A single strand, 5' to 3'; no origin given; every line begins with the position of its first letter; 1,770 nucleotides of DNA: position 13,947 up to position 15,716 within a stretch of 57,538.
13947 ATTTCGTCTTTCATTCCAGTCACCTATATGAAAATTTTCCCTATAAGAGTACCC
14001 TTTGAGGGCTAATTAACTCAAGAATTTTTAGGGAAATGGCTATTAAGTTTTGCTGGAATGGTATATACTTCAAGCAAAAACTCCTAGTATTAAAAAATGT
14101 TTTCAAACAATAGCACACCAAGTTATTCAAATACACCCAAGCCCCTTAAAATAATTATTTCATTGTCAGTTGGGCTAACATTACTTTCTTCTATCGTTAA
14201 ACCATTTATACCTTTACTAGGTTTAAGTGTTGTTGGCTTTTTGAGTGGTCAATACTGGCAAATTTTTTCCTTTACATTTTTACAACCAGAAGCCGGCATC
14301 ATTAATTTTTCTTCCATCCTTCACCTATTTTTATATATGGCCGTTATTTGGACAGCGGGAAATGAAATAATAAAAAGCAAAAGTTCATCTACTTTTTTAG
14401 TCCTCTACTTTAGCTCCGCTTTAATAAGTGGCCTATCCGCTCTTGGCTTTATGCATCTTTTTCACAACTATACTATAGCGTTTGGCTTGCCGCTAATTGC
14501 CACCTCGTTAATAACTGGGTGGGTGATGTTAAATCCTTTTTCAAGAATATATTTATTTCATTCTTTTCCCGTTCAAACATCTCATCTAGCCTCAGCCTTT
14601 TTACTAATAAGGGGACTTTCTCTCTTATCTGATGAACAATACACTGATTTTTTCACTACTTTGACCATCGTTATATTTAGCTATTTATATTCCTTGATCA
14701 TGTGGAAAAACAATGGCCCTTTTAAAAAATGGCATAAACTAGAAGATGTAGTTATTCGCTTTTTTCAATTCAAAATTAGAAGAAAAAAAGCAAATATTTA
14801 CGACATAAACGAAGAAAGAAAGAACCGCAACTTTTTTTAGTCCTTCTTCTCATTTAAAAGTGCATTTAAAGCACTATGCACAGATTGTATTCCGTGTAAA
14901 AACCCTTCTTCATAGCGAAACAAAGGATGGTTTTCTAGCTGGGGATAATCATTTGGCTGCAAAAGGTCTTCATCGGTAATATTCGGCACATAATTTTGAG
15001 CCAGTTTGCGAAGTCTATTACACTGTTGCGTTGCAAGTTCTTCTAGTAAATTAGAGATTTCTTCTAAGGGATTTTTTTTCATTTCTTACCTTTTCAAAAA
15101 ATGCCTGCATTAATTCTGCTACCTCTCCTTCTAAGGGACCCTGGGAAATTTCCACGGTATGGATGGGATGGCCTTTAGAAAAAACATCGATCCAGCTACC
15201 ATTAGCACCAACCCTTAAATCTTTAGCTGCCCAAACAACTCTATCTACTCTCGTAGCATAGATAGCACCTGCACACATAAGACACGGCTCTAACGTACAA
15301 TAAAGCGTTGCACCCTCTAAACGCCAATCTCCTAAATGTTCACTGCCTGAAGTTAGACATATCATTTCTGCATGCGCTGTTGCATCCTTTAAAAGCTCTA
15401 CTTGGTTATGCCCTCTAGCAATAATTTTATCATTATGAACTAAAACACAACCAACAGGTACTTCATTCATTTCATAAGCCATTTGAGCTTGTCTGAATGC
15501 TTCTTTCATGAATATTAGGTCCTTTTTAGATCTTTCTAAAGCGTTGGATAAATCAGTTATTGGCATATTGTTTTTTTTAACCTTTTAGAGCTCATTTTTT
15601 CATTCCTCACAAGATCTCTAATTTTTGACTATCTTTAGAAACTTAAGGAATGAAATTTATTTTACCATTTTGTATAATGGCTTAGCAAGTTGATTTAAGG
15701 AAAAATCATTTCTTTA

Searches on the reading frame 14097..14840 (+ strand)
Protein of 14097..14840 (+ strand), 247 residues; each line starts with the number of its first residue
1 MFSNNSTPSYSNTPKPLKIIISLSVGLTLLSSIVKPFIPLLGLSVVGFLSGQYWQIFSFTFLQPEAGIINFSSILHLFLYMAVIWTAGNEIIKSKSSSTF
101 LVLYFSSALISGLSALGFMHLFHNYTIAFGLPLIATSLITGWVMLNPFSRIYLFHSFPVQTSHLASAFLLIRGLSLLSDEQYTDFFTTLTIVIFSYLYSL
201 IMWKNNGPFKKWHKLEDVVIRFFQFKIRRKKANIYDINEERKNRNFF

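Call 4: search_protein_families(library=pfam, proteins=[window:14097-14840:+], max_evalue=0.01)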
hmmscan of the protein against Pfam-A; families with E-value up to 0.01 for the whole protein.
window:14097-14840:+ (247 aa): 1 family
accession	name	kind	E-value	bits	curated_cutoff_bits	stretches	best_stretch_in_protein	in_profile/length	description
PF01694.28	Rhomboid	-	0.00025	21.7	22.6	1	51-204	2-142/143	Rhomboid domain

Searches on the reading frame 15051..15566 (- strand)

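Call 4: search_protein_families(library=pfam, proteins=[window:15051-15566:-], max_evalue=0.01)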
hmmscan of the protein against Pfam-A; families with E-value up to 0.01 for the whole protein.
window:15051-15566:- (171 aa): 4 families
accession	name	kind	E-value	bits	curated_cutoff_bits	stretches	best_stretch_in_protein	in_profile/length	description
PF14437.12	MafB19-deam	-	1.7e-33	115.9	27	1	17-161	4-142/142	MafB19-like deaminase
PF00383.29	dCMP_cyt_deam_1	-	1.6e-29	102.3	25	1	15-113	3-101/102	Cytidine and deoxycytidylate deaminase zinc-binding region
PF14439.12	Bd3614-deam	-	4.6e-06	27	38.5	1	60-109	31-81/113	Bd3614-like deaminase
PF18772.7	APOBEC2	-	0.0091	16.5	26.8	0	21-103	7-90/175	APOBEC2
